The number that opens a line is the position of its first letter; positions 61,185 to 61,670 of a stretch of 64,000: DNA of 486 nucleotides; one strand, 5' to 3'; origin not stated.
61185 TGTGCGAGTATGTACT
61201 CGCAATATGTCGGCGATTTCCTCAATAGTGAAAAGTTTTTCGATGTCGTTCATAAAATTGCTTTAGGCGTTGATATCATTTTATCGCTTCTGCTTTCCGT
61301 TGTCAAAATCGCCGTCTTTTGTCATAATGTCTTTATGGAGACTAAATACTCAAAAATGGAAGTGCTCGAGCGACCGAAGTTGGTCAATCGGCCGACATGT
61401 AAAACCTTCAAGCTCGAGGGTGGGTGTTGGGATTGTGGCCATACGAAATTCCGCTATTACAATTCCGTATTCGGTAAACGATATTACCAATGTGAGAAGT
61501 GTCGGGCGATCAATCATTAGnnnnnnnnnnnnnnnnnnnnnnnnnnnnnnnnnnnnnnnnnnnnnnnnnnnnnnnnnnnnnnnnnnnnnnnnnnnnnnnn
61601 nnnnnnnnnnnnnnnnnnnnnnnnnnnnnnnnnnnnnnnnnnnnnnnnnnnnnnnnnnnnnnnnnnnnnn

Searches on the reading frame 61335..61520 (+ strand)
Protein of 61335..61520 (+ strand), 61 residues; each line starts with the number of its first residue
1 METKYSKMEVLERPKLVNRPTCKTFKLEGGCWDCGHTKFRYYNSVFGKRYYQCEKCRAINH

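Call 9: search_protein_families(library=pfam, proteins=[window:61335-61520:+], max_evalue=0.1)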
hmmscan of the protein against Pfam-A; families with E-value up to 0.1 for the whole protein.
window:61335-61520:+ (61 aa): 0 families

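Call 12: search_protein_families(library=phrogs, proteins=[window:61335-61520:+], max_evalue=0.01)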
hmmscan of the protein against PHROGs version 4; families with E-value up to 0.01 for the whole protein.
window:61335-61520:+ (61 aa): 0 families

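Call 68: search_protein_families(library=ncbifam, proteins=[window:61335-61520:+], max_evalue=0.01)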
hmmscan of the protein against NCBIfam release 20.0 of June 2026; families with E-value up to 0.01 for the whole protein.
window:61335-61520:+ (61 aa): 0 families
